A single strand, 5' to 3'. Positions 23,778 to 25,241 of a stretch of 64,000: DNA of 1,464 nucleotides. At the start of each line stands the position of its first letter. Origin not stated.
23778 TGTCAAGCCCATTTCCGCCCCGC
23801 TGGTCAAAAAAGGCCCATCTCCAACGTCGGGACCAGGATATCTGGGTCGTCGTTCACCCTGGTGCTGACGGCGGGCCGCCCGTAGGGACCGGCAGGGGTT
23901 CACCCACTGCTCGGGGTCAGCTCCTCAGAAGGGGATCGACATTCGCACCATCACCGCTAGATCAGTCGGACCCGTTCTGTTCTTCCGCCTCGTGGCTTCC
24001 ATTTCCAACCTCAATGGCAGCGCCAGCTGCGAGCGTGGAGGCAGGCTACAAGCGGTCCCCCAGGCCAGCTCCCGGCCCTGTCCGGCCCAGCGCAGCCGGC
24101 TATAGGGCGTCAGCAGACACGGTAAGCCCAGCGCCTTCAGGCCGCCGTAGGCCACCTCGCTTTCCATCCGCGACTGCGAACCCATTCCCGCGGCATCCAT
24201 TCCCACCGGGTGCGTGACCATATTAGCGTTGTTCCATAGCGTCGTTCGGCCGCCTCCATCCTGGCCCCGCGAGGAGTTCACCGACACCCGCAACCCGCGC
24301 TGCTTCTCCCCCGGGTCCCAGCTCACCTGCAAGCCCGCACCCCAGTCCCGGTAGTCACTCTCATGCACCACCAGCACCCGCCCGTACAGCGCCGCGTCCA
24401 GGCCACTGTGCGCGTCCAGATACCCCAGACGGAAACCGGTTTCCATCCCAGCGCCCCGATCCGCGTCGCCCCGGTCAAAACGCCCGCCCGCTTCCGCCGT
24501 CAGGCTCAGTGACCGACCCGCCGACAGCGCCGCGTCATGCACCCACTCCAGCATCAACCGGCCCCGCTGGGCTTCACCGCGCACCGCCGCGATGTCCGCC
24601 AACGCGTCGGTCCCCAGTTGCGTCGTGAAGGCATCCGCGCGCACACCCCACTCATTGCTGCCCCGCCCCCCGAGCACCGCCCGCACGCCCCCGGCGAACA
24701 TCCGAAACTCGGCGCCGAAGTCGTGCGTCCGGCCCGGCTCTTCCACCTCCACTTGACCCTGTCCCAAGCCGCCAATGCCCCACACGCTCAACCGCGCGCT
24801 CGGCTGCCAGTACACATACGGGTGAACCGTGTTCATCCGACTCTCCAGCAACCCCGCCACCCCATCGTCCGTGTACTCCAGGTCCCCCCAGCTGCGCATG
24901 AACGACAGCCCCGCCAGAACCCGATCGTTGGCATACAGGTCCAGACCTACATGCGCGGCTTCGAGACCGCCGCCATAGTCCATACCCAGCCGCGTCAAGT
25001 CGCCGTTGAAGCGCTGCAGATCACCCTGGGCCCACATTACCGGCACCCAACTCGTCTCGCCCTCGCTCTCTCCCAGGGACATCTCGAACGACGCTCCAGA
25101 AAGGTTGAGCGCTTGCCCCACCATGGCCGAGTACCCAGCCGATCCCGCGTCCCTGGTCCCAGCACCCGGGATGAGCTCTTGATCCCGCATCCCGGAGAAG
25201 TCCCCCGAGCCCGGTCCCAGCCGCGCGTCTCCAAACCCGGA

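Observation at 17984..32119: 14-kb IS256-family composite element carrying a giant adhesin, with a perfect 9-bp target-site duplication, inserted into a tandem-repeat array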

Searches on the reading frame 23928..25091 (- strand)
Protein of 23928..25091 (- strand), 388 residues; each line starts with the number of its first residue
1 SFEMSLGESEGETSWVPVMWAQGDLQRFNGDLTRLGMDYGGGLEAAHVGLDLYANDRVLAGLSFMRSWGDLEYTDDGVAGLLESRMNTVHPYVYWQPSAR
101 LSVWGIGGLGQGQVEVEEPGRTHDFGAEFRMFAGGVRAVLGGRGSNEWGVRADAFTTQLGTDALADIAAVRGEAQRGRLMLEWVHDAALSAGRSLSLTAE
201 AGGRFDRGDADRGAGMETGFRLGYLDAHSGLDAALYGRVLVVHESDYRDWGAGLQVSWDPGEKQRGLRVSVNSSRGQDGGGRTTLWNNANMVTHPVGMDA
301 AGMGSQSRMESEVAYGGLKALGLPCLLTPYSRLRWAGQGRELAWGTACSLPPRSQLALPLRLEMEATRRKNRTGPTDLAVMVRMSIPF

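Call 39: find_homologous_proteins(query=window:23928-25091:-, max_evalue=0.001)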
Query seq(388 aa) (388 aa): 28 proteins with E <= 0.001 among 8000 candidates.
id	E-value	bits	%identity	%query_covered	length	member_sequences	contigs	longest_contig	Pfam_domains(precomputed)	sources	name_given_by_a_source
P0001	2.3e-188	645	76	100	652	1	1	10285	PF03160.21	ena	-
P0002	1.7e-182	625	74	100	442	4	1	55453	-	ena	-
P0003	6.4e-182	623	74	100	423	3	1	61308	-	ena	-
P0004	7.0e-173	594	70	100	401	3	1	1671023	-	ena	-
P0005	2.9e-167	575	74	92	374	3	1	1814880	-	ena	-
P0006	2.2e-149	516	67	90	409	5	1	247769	-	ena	-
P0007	1.0e-146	507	73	82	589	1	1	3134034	-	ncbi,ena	-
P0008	2.5e-143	496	76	78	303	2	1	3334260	-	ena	-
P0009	7.1e-138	478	60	100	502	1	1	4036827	-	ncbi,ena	-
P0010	1.7e-129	451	56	100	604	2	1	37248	-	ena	-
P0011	4.2e-127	443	76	68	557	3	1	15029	-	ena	-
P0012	4.7e-126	439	83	65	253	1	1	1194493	-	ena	-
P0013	4.6e-125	436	56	95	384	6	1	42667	-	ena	-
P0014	5.4e-124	433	82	64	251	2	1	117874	-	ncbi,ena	-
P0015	1.6e-121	425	83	61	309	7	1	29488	-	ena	-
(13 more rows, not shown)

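Call 42: find_encoding_contigs(protein=P0001, flank=8000, max_places=4)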
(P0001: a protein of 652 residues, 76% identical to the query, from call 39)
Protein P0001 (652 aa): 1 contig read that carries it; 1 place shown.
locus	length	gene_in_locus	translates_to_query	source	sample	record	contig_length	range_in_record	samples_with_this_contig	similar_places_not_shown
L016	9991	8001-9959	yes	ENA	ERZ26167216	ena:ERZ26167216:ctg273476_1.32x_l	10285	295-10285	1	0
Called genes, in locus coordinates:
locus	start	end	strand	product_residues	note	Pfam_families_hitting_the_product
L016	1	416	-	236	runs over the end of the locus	?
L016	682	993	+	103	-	-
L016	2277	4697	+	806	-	PF01108:Tissue_fac (faint), PF10179:NDNF (faint), PF16656:Pur_ac_phosph_N (faint), PF00041:fn3, PF25814:fn3_SORL1 (faint), PF21466:GH101_dom-5 (faint), PF22433:MtxA_IG-like (faint), PF00041:fn3, +3 more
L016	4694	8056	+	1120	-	PF17803:Cadherin_4, PF17892:Cadherin_5, PF17963:Big_9, PF12733:Cadherin-like, PF19078:Big_12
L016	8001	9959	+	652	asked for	PF03160:Calx-beta (weak)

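Call 44: predict_structure(alignment_id=A2)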
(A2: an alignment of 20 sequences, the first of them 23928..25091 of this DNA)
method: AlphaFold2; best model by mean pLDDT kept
length: 388 residues; sequences in the alignment: 20
mean_pLDDT: 70.9   pTM: 0.60
mean pLDDT of the five models: 70.9, 64.6, 60.3, 60.2, 55.0
residues with pLDDT >= 90: 22; 70-90: 224; 50-70: 87; < 50: 55
segments of 3 or more residues with pLDDT < 50: 1-12, 260-266, 277-311
pLDDT, mean of each block of 10 residues (from residue 1): 31 61 72 71 80 76 88 83 89 84 88 86 85 89 88 87 70 85 86 81 81 79 74 71 63 58 49 48 32 28 31 58 75 61 80 69 81 70 77
secondary structure, 60 per line:
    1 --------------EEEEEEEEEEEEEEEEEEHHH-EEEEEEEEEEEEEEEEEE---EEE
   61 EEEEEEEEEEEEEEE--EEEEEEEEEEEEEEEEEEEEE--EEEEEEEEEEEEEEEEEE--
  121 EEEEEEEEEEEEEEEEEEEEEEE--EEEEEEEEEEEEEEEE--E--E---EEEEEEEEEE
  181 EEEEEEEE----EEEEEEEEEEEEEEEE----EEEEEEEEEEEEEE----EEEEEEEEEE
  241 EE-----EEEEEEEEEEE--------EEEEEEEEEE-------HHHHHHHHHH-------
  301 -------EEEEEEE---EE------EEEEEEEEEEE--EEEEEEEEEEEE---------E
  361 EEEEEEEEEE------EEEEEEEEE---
elements in order: E15-32 E37-54 E58-75 E78-98 E101-118 E121-143 E146-161 E171-188 E193-208 E213-226 E231-242 E248-258 E267-276 H284-293 E308-314 E326-336 E339-350 E360-370 E377-385
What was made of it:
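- On Type Va (classical) autotransporter: The AlphaFold model (pLDDT 70.9) has about 18 strands (call 44).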

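Call 46: fold_search(model_id=the predicted structure, library=pdb)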
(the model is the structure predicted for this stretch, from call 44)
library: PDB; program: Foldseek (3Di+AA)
matches with E <= 10: 806; with E <= 0.001: 25
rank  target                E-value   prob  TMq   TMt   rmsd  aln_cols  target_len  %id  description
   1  3qq2_A                7.2e-06  1.00  0.42  0.61   6.3       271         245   12  Crystal Structure of the Beta Domain of the Bordetella Autotransporter Brka (released 2011-04-13)
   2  3qq2_B                1.3e-05  1.00  0.42  0.60   7.6       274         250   14  Crystal Structure of the Beta Domain of the Bordetella Autotransporter Brka (released 2011-04-13)
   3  2qom_A                1.9e-05  1.00  0.45  0.62   9.2       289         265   11  The crystal structure of the E.coli EspP autotransporter Beta-domain. (released 2007-11-13)
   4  8bnz_P                2.3e-05  1.00  0.37  0.46  15.9       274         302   12  BAM-EspP complex structure with BamA-G431C/EspP-N1293C mutations in nanodisc (released 2023-04-26)
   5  2qom_B                4.5e-05  1.00  0.43  0.58   9.6       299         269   12  The crystal structure of the E.coli EspP autotransporter Beta-domain. (released 2007-11-13)
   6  3qq2_C                4.5e-05  1.00  0.42  0.61   7.6       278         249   13  Crystal Structure of the Beta Domain of the Bordetella Autotransporter Brka (released 2011-04-13)
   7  3aeh_A                6.5e-05  1.00  0.43  0.56   8.2       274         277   11  Integral membrane domain of autotransporter Hbp (released 2010-07-07)
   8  6h7v_A                7.6e-05  1.00  0.31  0.22  21.3       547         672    8  Crystal structure of BauA, the Ferric preacinetobactin receptor from Acinetobacter baumannii (released 2018-10-10)
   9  6h7f_A                7.6e-05  1.00  0.31  0.22  21.4       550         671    8  Crystal structure of BauA, the Ferric preacinetobactin receptor from Acinetobacter baumannii in complex with Fe3+-Prea (released 2018-10-10)
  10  6h7v_B                1.2e-04  1.00  0.34  0.22  21.5       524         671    7  Crystal structure of BauA, the Ferric preacinetobactin receptor from Acinetobacter baumannii (released 2018-10-10)
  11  3slj                  1.3e-04  1.00  0.35  0.43  13.4       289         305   11  Pre-cleavage Structure of the Autotransporter EspP - N1023A mutant (released 2011-11-16)
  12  9ex3_A                1.5e-04  1.00  0.31  0.21  21.3       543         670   11  Ferric-mycobactin receptor (FemA) in complex with dihydroaeruginoic acid (released 2025-02-26)
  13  8bo2_P                1.6e-04  1.00  0.34  0.42  16.3       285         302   13  BAM-EspP complex structure with BamA-S425C/EspP-S1299C mutations in nanodisc (released 2023-04-26)
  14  3slo                  1.9e-04  1.00  0.40  0.49   8.8       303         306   10  Pre-cleavage Structure of the Autotransporter EspP - N1023D mutant (released 2011-11-16)
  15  3kvn_X                2.2e-04  1.00  0.37  0.25  16.7       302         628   12  Crystal structure of the full-length autotransporter EstA from Pseudomonas aeruginosa (released 2010-01-26)
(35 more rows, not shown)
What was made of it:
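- Closest known: Type Va autotransporter adhesins. Same: Foldseek's best hits are autotransporter beta domains (E about 1e-5; TM 0.6 normalised to the target; call 46).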

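Call 53: find_encoding_contigs(protein=P0002, flank=10000, max_places=3)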
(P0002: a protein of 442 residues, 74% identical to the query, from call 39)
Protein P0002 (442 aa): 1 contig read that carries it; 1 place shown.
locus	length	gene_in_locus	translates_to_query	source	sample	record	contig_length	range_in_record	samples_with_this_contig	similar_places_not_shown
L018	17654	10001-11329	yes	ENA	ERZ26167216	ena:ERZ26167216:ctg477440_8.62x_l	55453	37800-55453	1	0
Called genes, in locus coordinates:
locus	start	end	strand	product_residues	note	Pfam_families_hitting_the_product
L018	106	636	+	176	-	PF01327:Pep_deformylase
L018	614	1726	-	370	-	PF08331:QueG_DUF1730, PF13484:Fer4_16, PF13646:HEAT_2 (weak)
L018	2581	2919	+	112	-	PF13508:Acetyltransf_7 (weak)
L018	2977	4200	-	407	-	PF03797:Autotransporter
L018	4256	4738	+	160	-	-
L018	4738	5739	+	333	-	PF00665:rve, PF13683:rve_3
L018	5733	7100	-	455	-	-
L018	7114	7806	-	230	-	PF20464:MmeI_N, PF20465:MmeI_hel (faint)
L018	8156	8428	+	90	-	PF04237:YjbR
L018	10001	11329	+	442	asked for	-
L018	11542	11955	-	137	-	PF03683:UPF0175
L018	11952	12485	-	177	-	PF11848:DUF3368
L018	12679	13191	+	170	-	-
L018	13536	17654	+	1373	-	?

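Call 66: search_solved_structures(query=A2, max_evalue=10)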
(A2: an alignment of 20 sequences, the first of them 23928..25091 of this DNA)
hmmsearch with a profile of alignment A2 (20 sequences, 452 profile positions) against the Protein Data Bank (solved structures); distinct sequences matched with E-value up to 10: 4.
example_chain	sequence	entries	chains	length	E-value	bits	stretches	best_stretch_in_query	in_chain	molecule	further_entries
5aih_A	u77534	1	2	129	0.36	12.9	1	199-246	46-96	LIMONENE-1,2-EPOXIDE HYDROLASE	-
5aii_A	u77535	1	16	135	0.39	12.7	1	199-246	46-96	LIMONENE-1,2-EPOXIDE HYDROLASE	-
8qwq_A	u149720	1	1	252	1.2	11.1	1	14-93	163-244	Opacity protein opA60 (Fragment)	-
2i3b_A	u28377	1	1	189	1.5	10.8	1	322-411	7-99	Human Cancer-Related NTPase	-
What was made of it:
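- On Type Va (classical) autotransporter: No PDB sequence hit (call 66).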

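Call 83: find_encoding_contigs(protein=P0004, flank=10000, max_places=2)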
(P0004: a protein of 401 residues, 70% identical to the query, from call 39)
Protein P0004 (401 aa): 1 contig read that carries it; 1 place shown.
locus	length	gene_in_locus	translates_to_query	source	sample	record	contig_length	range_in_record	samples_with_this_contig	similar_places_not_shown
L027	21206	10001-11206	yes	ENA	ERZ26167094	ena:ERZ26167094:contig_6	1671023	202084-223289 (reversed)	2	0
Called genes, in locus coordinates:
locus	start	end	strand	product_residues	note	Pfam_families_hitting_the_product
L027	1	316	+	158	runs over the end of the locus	PF00665:rve, PF13683:rve_3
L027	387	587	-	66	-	-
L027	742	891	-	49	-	-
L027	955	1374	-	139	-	PF01850:PIN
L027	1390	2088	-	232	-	-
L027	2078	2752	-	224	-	-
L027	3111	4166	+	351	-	PF01548:DEDD_Tnp_IS110, PF02371:Transposase_20 (weak)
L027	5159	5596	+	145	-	-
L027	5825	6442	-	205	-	PF00691:OmpA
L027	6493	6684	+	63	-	-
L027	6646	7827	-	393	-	PF00872:Transposase_mut, PF10551:MULE (weak)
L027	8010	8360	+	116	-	PF03160:Calx-beta (weak)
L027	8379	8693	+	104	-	PF01527:HTH_Tnp_1 (weak)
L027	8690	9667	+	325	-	PF13276:HTH_21, PF00665:rve, PF13683:rve_3, PF13333:rve_2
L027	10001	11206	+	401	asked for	-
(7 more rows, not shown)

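Call 84: find_encoding_contigs(protein=P0007, flank=10000, max_places=2)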
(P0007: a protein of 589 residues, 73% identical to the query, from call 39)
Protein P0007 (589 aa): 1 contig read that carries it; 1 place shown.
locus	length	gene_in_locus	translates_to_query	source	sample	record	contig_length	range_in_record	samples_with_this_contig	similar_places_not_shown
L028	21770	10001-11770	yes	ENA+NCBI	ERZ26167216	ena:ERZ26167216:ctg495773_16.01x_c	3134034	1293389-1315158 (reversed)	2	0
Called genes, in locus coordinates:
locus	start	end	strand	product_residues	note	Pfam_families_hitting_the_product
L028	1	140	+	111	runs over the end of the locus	-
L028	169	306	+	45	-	-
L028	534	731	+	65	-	PF12728:HTH_17, PF13384:HTH_23 (faint)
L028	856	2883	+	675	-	PF12161:HsdM_N, PF02384:N6_Mtase, PF01170:UPF0020 (weak)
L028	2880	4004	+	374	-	PF01420:Methylase_S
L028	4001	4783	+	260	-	PF04326:SLFN_AlbA_2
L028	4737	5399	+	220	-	PF13749:HATPase_c_4, PF21247:Fic-like_C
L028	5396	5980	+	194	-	PF21247:Fic-like_C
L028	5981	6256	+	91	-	-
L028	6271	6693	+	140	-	PF12161:HsdM_N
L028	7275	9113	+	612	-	PF05345:He_PIG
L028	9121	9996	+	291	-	PF19078:Big_12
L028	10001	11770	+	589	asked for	-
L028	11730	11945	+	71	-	-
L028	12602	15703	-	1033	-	PF00873:ACR_tran, PF03176:MMPL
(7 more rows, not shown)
